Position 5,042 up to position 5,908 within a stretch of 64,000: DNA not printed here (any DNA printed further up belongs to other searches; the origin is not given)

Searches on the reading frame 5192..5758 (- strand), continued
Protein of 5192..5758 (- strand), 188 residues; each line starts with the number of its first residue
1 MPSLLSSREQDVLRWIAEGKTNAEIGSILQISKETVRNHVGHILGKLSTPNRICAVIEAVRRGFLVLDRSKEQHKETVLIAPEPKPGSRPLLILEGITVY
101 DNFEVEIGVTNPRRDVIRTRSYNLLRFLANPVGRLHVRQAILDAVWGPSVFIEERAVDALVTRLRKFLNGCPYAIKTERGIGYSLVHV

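Call 57: find_encoding_contigs(protein=P0161, flank=6000, max_places=1)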
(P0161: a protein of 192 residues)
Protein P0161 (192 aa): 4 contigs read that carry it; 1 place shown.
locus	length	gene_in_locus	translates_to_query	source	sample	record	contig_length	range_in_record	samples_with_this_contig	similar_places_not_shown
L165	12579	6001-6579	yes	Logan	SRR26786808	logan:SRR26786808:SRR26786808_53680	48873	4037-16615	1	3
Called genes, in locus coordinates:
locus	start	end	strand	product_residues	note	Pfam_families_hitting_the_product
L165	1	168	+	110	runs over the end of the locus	-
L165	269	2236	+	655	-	PF23474:Acb1, PF04233:Phage_Mu_F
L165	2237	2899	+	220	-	-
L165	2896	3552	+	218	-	-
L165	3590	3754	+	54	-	-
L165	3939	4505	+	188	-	-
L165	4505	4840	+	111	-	-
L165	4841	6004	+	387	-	-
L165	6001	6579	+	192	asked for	PF00196:GerE, PF00486:Trans_reg_C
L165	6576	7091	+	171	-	PF01435:Peptidase_M48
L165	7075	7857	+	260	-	-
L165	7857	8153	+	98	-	PF28080:DVU2496_C (weak)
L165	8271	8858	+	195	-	-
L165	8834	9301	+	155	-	-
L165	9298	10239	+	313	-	PF13649:Methyltransf_25 (weak), PF08242:Methyltransf_12 (weak)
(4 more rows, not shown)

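Call 58: find_encoding_contigs(protein=P0167, flank=6000, max_places=1)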
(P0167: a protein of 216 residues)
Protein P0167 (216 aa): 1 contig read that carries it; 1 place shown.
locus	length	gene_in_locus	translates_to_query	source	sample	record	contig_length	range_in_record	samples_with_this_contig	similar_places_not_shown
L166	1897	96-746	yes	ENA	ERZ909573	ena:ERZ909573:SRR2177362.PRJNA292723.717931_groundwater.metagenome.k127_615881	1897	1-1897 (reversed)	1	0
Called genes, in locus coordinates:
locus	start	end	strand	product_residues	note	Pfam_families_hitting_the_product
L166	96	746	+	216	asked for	PF00196:GerE, PF08281:Sigma70_r4_2 (faint), PF00486:Trans_reg_C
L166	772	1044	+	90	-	-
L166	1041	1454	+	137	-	-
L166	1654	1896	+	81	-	?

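Call 74: search_protein_families(library=pfam, proteins=[P0145, P0151, P0158, P0160, P0166, P0171, P0184, P0193, P0213, P0218], max_evalue=0.0001)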
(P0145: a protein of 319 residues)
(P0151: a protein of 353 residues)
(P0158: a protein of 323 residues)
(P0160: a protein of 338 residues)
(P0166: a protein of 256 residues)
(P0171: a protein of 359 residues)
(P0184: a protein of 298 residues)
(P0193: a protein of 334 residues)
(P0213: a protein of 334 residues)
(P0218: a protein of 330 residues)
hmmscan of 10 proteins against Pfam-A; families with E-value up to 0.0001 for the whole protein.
P0145 (319 aa): 14 families
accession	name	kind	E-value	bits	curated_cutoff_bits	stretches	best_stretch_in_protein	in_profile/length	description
PF00196.25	GerE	-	6.1e-68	224.8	23.5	4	248-304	1-57/57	Bacterial regulatory proteins, luxR family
PF08281.18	Sigma70_r4_2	-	3.9e-23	81.3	25.7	1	32-73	11-53/54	Sigma-70, region 4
PF04545.22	Sigma70_r4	-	1.9e-13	50.1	24.1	0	34-70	7-44/50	Sigma-70, region 4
PF13384.12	HTH_23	-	1.3e-10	41.2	24.6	0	38-64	9-35/50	Homeodomain-like domain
PF04967.18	HTH_10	-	3.8e-10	39.8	23.1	0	266-293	25-52/53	HTH DNA binding domain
PF13412.12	HTH_24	-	1.1e-09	38.1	21.9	0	49-66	20-37/48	Winged helix-turn-helix DNA-binding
PF07638.17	Sigma70_ECF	-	2.9e-08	34.3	21.1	0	251-294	140-181/185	ECF sigma factor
PF13518.12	HTH_28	-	6.7e-08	32.9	25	0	182-212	4-34/52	Helix-turn-helix domain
PF13556.12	HTH_30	-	8.6e-08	32.3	27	0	42-82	8-48/59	PucR C-terminal helix-turn-helix domain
PF14493.12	HTH_40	-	2e-07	31.6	27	0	116-148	7-39/89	Helix-turn-helix domain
PF02796.21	HTH_7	-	2.7e-07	31.1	23.8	0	36-64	11-39/45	Helix-turn-helix domain of resolvase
PF09862.15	DUF2089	-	3.9e-07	30.1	33.4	0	125-151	20-46/47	Domain of unknown function (DUF2089)-HTH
PF12840.13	HTH_20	-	1.7e-05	25.1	27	0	257-286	9-40/51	Helix-turn-helix domain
PF19610.4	DUF6115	-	3.6e-05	24.6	27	0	105-133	94-122/134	Family of unknown function (DUF6115)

P0151 (353 aa): 14 families
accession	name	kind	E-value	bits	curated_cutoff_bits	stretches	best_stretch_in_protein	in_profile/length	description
PF00196.25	GerE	-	5.7e-63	208.8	23.5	4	202-255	2-55/57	Bacterial regulatory proteins, luxR family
PF08281.18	Sigma70_r4_2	-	2.6e-14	53.1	25.7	0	49-84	10-46/54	Sigma-70, region 4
PF04545.22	Sigma70_r4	-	5.1e-12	45.6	24.1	0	49-92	4-48/50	Sigma-70, region 4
PF04967.18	HTH_10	-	1.5e-08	34.7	23.1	0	298-323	26-51/53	HTH DNA binding domain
PF13384.12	HTH_23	-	2.4e-08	34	24.6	0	57-82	10-35/50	Homeodomain-like domain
PF13412.12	HTH_24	-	1.9e-07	31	21.9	0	67-85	20-38/48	Winged helix-turn-helix DNA-binding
PF07638.17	Sigma70_ECF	-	2.7e-07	31.1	21.1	0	196-245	129-179/185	ECF sigma factor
PF08279.18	HTH_11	-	6.7e-06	26.3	25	0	68-86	19-37/55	HTH domain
PF06627.17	DUF1153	-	1.1e-05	25.9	23.5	0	94-123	31-60/87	Protein of unknown function (DUF1153)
PF14493.12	HTH_40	-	1.2e-05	26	27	0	68-90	16-38/89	Helix-turn-helix domain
PF13936.12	HTH_38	-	1.5e-05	25.1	27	0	64-85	20-41/44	Helix-turn-helix domain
PF01022.26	HTH_5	-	3.3e-05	24.1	22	0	299-316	19-36/47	Bacterial regulatory protein, arsR family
PF13404.12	HTH_AsnC-type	-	4.3e-05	23.7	27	0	67-82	20-35/42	AsnC-type helix-turn-helix domain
PF21476.4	PF0610-like_N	-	6.8e-05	23.5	33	0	218-241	15-38/50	PF0610-like, N-terminal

P0158 (323 aa): 17 families
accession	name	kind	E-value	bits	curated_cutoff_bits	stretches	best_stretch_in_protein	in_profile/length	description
PF00196.25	GerE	-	6.8e-67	221.4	23.5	4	13-68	2-57/57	Bacterial regulatory proteins, luxR family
PF08281.18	Sigma70_r4_2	-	9.6e-25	86.4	25.7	2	187-231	9-54/54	Sigma-70, region 4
PF04545.22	Sigma70_r4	-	4.3e-19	68.2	24.1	2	13-56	4-48/50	Sigma-70, region 4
PF07638.17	Sigma70_ECF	-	6.6e-12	46.1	21.1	0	18-56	141-179/185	ECF sigma factor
PF14493.12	HTH_40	-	1.1e-10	42.1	27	0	27-55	11-39/89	Helix-turn-helix domain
PF13412.12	HTH_24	-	1.1e-10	41.3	21.9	0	28-49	17-38/48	Winged helix-turn-helix DNA-binding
PF04297.20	UPF0122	-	4.7e-10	40.1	22.7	0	14-56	18-61/101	Putative helix-turn-helix protein, YlxM / p13 like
PF04967.18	HTH_10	-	1.1e-09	38.4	23.1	0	31-56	26-51/53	HTH DNA binding domain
PF13518.12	HTH_28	-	1.5e-09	38.2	25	0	24-49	8-33/52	Helix-turn-helix domain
PF08279.18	HTH_11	-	9.7e-09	35.4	25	0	32-52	19-39/55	HTH domain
PF13384.12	HTH_23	-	1.2e-08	34.9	24.6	0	191-223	4-36/50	Homeodomain-like domain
PF19889.5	DUF6362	-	1.9e-08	35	31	0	169-227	34-94/98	Domain of unknown function (DUF6362)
PF06056.18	Terminase_5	-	1.8e-07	31.4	20.3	0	28-47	13-32/58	Putative ATPase subunit of terminase (gpP-like)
PF21476.4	PF0610-like_N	-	1.2e-06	29.1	33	0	32-60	18-46/50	PF0610-like, N-terminal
PF10668.15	Phage_terminase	-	3.1e-06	27.2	22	0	200-222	19-41/67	Phage terminase small subunit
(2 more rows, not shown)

P0160 (338 aa): 5 families
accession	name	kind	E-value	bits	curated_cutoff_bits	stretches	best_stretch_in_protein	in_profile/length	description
PF00196.25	GerE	-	6.5e-53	176.6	23.5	3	11-66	2-57/57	Bacterial regulatory proteins, luxR family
PF08281.18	Sigma70_r4_2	-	1.6e-12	47.3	25.7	1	167-211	9-54/54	Sigma-70, region 4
PF04545.22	Sigma70_r4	-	2.5e-10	40.2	24.1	0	168-211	4-48/50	Sigma-70, region 4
PF04967.18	HTH_10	-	3.3e-10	40.1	23.1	0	111-135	27-51/53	HTH DNA binding domain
PF13384.12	HTH_23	-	3.5e-08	33.5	24.6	0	14-49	5-40/50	Homeodomain-like domain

P0166 (256 aa): 2 families
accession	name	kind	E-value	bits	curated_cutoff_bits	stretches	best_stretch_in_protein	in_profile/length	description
PF00196.25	GerE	-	5.1e-17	61.7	23.5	1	23-74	3-54/57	Bacterial regulatory proteins, luxR family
PF00486.34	Trans_reg_C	-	2.5e-16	59.9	26.2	1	161-229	9-77/77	Transcriptional regulatory protein, C terminal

P0171 (359 aa): 11 families
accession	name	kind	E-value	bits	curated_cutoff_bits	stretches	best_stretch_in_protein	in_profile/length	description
PF00196.25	GerE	-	8.5e-49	163.5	23.5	3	298-352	2-56/57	Bacterial regulatory proteins, luxR family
PF13384.12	HTH_23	-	3.8e-13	49.3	24.6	0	43-70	7-34/50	Homeodomain-like domain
PF08281.18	Sigma70_r4_2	-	5.2e-13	48.9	25.7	0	313-335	26-48/54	Sigma-70, region 4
PF04967.18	HTH_10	-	5.1e-09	36.2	23.1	0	314-342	24-52/53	HTH DNA binding domain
PF13518.12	HTH_28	-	6.1e-08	33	25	0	306-336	6-35/52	Helix-turn-helix domain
PF08279.18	HTH_11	-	3.6e-07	30.4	25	0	148-181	16-46/55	HTH domain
PF04545.22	Sigma70_r4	-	3.2e-06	27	24.1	0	311-335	18-42/50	Sigma-70, region 4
PF07638.17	Sigma70_ECF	-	1.3e-05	25.6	21.1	0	125-168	128-172/185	ECF sigma factor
PF13412.12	HTH_24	-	2.8e-05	24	21.9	0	147-169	17-39/48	Winged helix-turn-helix DNA-binding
PF12840.13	HTH_20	-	4.3e-05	23.8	27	0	311-335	16-40/51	Helix-turn-helix domain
PF13551.12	HTH_29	-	7.4e-05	23.2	28.1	0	44-74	2-33/64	Winged helix-turn helix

P0184 (298 aa): 11 families
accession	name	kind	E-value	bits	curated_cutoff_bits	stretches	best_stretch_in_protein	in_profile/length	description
PF00196.25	GerE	-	5.2e-44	148.1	23.5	3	227-281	2-56/57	Bacterial regulatory proteins, luxR family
PF08281.18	Sigma70_r4_2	-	1.9e-16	59.9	25.7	1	224-268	7-52/54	Sigma-70, region 4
PF04545.22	Sigma70_r4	-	9e-11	41.6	24.1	0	13-57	3-48/50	Sigma-70, region 4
PF13384.12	HTH_23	-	2.2e-09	37.3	24.6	0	238-259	13-34/50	Homeodomain-like domain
PF13936.12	HTH_38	-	2.6e-06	27.5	27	0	233-258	11-36/44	Helix-turn-helix domain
PF02796.21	HTH_7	-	5.4e-06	26.9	23.8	0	233-258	12-37/45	Helix-turn-helix domain of resolvase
PF04967.18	HTH_10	-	6.1e-06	26.4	23.1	0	241-269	22-50/53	HTH DNA binding domain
PF14493.12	HTH_40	-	1.5e-05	25.6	27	0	29-103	12-86/89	Helix-turn-helix domain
PF13518.12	HTH_28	-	2e-05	25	25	0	235-261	5-31/52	Helix-turn-helix domain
PF19889.5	DUF6362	-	3.4e-05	24.6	31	0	9-54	50-95/98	Domain of unknown function (DUF6362)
PF13412.12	HTH_24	-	5.7e-05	23.1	21.9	0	242-263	17-38/48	Winged helix-turn-helix DNA-binding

P0193 (334 aa): 10 families
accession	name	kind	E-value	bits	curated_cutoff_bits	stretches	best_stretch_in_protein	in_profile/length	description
PF00196.25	GerE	-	5.3e-45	151.3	23.5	4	31-84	2-55/57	Bacterial regulatory proteins, luxR family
PF08281.18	Sigma70_r4_2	-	6.4e-18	64.6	25.7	2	104-152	6-54/54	Sigma-70, region 4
PF04545.22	Sigma70_r4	-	1.8e-17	63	24.1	2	106-153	2-49/50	Sigma-70, region 4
PF04967.18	HTH_10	-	9.4e-10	38.6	23.1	0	126-152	25-51/53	HTH DNA binding domain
PF13384.12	HTH_23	-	1.2e-09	38.1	24.6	0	117-142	11-35/50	Homeodomain-like domain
PF14493.12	HTH_40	-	1.1e-07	32.5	27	0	118-151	6-39/89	Helix-turn-helix domain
PF07638.17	Sigma70_ECF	-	1.1e-06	29.1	21.1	0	108-146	135-173/185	ECF sigma factor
PF13556.12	HTH_30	-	1.5e-06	28.3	27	0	50-82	16-48/59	PucR C-terminal helix-turn-helix domain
PF09862.15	DUF2089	-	2.9e-05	24.1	33.4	0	291-311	26-46/47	Domain of unknown function (DUF2089)-HTH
PF08279.18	HTH_11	-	7.2e-05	23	25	0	50-68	19-37/55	HTH domain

P0213 (334 aa): 17 families
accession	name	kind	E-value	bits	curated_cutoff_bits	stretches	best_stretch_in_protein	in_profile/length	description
PF00196.25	GerE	-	9.5e-47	156.9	23.5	2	39-92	3-56/57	Bacterial regulatory proteins, luxR family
PF08281.18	Sigma70_r4_2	-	6.2e-15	55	25.7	1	42-81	14-54/54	Sigma-70, region 4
PF13384.12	HTH_23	-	7.2e-14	51.5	24.6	1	42-71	6-35/50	Homeodomain-like domain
PF04545.22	Sigma70_r4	-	7.9e-11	41.7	24.1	0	161-204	5-49/50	Sigma-70, region 4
PF13518.12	HTH_28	-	1.7e-10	41.3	25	0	45-72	4-31/52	Helix-turn-helix domain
PF13551.12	HTH_29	-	1.1e-09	38.7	28.1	0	45-73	3-32/64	Winged helix-turn helix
PF08279.18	HTH_11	-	1.3e-09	38.3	25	0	179-200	19-40/55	HTH domain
PF12840.13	HTH_20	-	2.8e-09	37.3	27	0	171-198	12-40/51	Helix-turn-helix domain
PF14493.12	HTH_40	-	2.3e-08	34.6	27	0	169-261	6-81/89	Helix-turn-helix domain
PF13412.12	HTH_24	-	2.3e-08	33.9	21.9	0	53-73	17-37/48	Winged helix-turn-helix DNA-binding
PF07638.17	Sigma70_ECF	-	6.8e-08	33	21.1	0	170-202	146-178/185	ECF sigma factor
PF19610.4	DUF6115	-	1.1e-07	32.8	27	0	154-192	96-127/134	Family of unknown function (DUF6115)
PF04967.18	HTH_10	-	1.3e-07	31.7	23.1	0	179-203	27-51/53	HTH DNA binding domain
PF02796.21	HTH_7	-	4.1e-07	30.5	23.8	0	45-71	13-39/45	Helix-turn-helix domain of resolvase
PF13936.12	HTH_38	-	1.4e-06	28.4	27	0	46-72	13-39/44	Helix-turn-helix domain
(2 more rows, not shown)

P0218 (330 aa): 12 families
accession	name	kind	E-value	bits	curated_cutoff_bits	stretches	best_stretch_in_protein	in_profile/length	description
PF00196.25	GerE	-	9.6e-35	118.5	23.5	2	22-76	2-56/57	Bacterial regulatory proteins, luxR family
PF08281.18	Sigma70_r4_2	-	1.1e-13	51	25.7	1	101-133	15-48/54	Sigma-70, region 4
PF13384.12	HTH_23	-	2.7e-11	43.4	24.6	0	103-132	9-38/50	Homeodomain-like domain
PF13518.12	HTH_28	-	7.4e-08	32.8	25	0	103-133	4-34/52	Helix-turn-helix domain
PF14493.12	HTH_40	-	7.8e-08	32.9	27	0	104-132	5-33/89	Helix-turn-helix domain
PF04545.22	Sigma70_r4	-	3.4e-07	30.1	24.1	0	101-136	9-45/50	Sigma-70, region 4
PF12840.13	HTH_20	-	5.4e-07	29.9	27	0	102-133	7-40/51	Helix-turn-helix domain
PF13412.12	HTH_24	-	8.1e-07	29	21.9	0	111-133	17-39/48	Winged helix-turn-helix DNA-binding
PF13936.12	HTH_38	-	1.5e-06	28.3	27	0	105-132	14-41/44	Helix-turn-helix domain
PF13551.12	HTH_29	-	2e-06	28.2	28.1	0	103-133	3-34/64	Winged helix-turn helix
PF01022.26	HTH_5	-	5.3e-05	23.4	22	0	109-133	12-37/47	Bacterial regulatory protein, arsR family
PF22943.2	HTH_68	-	9e-05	22.5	27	0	102-123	8-29/45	Putative helix-turn-helix domain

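Call 77: find_related_loci(query=P0161, collection=viral_contigs, flank=5000)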
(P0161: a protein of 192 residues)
Query P0161 (192 aa) in viral_contigs; peptide patterns used: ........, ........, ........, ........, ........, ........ (x = any residue, [..] = any of these).
8 stretches matched a pattern, but none encodes a relative of the query by tblastn (E <= 1e-3).

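Call 78: find_related_loci(query=P0150, collection=viral_contigs, flank=5000)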
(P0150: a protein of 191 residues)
Query P0150 (191 aa) in viral_contigs; peptide patterns used: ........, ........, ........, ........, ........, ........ (x = any residue, [..] = any of these).
80 stretches matched a pattern, but none encodes a relative of the query by tblastn (E <= 1e-3).

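Call 79: find_related_loci(query=A2, collection=viral_contigs, flank=5000)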
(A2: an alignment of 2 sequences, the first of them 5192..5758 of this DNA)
Query A2 (188 aa) in viral_contigs; peptide patterns used: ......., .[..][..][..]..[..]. (x = any residue, [..] = any of these).
242 stretches matched a pattern; 2 encode a relative of the query (tblastn E <= 1e-3); 2 distinct loci.
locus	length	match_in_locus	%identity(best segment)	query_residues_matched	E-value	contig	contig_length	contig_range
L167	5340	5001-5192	45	2-65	5e-12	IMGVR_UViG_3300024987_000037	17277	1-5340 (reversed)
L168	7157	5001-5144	44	1-48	9e-7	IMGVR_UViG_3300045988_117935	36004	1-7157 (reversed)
